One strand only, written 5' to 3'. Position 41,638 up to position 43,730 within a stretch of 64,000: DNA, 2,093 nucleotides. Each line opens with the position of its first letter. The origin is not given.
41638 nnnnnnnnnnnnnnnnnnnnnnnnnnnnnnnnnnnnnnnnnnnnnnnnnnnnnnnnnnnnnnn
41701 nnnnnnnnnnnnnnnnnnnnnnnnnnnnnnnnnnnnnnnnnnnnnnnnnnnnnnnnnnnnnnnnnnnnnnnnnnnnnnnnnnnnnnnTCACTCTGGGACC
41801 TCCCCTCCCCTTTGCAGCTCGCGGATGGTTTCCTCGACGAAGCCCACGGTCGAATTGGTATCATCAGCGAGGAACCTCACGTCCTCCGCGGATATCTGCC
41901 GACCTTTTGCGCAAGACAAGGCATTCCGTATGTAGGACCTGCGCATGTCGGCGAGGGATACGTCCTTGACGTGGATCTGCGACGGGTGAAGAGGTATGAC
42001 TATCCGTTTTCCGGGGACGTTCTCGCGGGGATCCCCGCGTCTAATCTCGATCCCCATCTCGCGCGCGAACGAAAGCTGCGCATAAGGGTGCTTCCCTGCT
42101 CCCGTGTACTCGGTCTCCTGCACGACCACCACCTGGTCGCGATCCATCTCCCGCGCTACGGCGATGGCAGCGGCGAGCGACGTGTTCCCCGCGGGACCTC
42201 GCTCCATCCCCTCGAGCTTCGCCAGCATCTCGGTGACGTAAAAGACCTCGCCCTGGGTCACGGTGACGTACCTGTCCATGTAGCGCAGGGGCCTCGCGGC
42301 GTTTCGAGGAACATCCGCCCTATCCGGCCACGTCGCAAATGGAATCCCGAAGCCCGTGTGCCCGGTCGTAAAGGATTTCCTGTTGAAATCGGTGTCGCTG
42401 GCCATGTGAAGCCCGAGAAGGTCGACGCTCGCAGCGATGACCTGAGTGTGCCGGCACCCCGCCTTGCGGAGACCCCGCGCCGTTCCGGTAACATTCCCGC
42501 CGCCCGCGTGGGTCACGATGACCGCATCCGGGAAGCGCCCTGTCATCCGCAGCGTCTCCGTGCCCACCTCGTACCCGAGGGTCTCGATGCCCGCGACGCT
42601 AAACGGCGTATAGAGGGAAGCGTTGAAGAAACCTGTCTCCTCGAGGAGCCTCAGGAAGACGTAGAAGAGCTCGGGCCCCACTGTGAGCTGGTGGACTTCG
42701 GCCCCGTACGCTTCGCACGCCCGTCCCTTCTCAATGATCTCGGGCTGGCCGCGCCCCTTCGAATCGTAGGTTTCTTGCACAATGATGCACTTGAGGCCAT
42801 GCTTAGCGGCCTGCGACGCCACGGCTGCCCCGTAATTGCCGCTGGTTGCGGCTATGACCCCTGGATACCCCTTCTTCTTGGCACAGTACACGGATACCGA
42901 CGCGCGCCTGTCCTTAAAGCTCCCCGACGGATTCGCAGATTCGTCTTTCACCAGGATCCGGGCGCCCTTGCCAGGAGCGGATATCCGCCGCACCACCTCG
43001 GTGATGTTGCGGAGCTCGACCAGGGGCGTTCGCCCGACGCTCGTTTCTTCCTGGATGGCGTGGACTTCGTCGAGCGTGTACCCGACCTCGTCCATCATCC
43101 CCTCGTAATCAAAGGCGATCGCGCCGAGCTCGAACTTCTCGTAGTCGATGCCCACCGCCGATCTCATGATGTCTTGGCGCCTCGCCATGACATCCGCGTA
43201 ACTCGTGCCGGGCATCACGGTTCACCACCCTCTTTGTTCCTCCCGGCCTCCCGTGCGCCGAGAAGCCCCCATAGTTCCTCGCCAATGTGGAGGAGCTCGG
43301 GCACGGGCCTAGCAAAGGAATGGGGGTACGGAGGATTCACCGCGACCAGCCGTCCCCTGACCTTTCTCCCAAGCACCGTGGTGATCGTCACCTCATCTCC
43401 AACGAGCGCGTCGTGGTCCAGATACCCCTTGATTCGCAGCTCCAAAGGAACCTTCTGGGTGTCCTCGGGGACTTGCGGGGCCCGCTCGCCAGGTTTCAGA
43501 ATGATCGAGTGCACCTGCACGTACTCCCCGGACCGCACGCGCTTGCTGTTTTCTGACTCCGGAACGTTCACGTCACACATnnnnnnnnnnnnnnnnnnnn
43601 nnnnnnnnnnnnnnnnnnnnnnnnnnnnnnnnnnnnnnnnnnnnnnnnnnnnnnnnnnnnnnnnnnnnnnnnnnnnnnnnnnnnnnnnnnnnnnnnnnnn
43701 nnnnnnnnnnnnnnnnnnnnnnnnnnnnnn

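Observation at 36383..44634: Complete oxidative ornithine degradation operon, extended by a GlmL-like ATPase and a P-loop NTPase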

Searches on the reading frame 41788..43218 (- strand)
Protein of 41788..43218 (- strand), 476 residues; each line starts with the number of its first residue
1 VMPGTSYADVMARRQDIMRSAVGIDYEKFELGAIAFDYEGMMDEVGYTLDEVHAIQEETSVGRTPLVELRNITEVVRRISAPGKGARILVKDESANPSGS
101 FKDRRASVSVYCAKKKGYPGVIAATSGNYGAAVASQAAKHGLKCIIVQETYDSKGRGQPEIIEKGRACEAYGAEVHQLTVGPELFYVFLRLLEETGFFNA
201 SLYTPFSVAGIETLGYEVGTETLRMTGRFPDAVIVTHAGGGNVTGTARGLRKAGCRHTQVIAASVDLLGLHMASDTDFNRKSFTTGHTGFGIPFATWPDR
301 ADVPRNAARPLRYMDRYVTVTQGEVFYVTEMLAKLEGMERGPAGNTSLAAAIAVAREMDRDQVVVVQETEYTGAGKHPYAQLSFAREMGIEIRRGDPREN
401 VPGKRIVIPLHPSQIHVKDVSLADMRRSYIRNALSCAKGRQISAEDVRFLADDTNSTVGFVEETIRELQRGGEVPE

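Call 4: search_protein_families(library=pfam, proteins=[window:41788-43218:-])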
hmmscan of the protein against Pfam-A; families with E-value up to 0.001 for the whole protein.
window:41788-43218:- (476 aa): 1 family
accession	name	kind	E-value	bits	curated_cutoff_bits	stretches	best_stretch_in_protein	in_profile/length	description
PF00291.31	PALP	-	1.1e-49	169.8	35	1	60-366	4-291/295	Pyridoxal-phosphate dependent enzyme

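Call 5: search_protein_families(library=ncbifam, proteins=[window:41788-43218:-])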
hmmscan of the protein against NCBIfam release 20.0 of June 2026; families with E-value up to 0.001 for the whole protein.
window:41788-43218:- (476 aa): 37 families (the best 25 are shown)
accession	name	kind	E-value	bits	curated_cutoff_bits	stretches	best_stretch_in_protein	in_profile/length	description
NF040741.1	ornith_OrtB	equivalog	6.8e-255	845.7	550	1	6-467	2-463/464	2-amino-4-oxopentanoate thiolase subunit OrtB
TIGR01136.1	cysKM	subfamily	1.1e-20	74.2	344.15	1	59-366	3-284/299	cysteine synthase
NF006050.0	PRK08197.1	equivalog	4.4e-20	71.8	303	1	62-250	79-251/406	threonine synthase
TIGR01139.1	cysK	equivalog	5.3e-20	71.8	350.95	1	59-367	3-284/298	cysteine synthase A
NF004996.0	PRK06381.1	equivalog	6.3e-20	71.4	266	1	51-253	3-190/319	threonine synthase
NF007989.0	PRK10717.1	equivalog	2.3e-18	66.4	387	1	59-367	10-304/334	cysteine synthase A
NF008735.0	PRK11761.1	equivalog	8.9e-17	61.3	413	1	58-177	7-114/296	cysteine synthase CysM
TIGR01137.1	cysta_beta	equivalog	9.5e-17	60.8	510.25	1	60-366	8-296/457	cystathionine beta-synthase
TIGR01138.1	cysM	equivalog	3.9e-16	59.4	394.2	1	59-176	4-109/290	cysteine synthase B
NF004170.0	PRK05638.1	equivalog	4e-14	52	421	1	85-251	79-233/442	threonine synthase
TIGR00260.1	thrC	equivalog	2e-13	50.2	167.1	1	60-147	19-103/340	threonine synthase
NF009057.0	PRK12391.1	equivalog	4.6e-12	45.2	366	1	83-154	93-167/441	TrpB-like pyridoxal phosphate-dependent enzyme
NF005292.0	PRK06815.1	equivalog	2.6e-11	43.2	371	1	84-263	34-202/320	threonine/serine dehydratase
NF053679.1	CysteaSynCapA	equivalog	6e-11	41.7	600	1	61-366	14-305/329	cysteate synthase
TIGR01415.1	trpB_rel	hypoth_equivalog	8.4e-11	41.2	518.85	1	60-154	64-156/419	TrpB-like pyridoxal phosphate-dependent enzyme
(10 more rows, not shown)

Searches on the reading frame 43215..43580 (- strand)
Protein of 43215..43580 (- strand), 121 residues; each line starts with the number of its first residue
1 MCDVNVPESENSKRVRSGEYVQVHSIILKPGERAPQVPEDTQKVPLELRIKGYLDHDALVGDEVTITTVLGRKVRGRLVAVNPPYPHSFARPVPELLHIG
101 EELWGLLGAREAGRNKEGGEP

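Call 4: search_protein_families(library=pfam, proteins=[window:43215-43580:-])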
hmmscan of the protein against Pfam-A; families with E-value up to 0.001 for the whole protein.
window:43215-43580:- (121 aa): 1 family
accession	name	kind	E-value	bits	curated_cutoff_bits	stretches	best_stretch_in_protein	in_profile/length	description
PF22010.2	OrtA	-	5.1e-36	123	27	1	15-104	2-91/94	AKP thiolase subunit OrtA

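Call 5: search_protein_families(library=ncbifam, proteins=[window:43215-43580:-])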
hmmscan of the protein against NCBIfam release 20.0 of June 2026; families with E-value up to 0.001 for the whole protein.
window:43215-43580:- (121 aa): 1 family
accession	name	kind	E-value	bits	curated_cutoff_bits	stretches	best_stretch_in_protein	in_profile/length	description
NF040739.1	ornith_OrtA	equivalog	5.1e-37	125.9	70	1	15-103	1-89/93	2-amino-4-oxopentanoate thiolase subunit OrtA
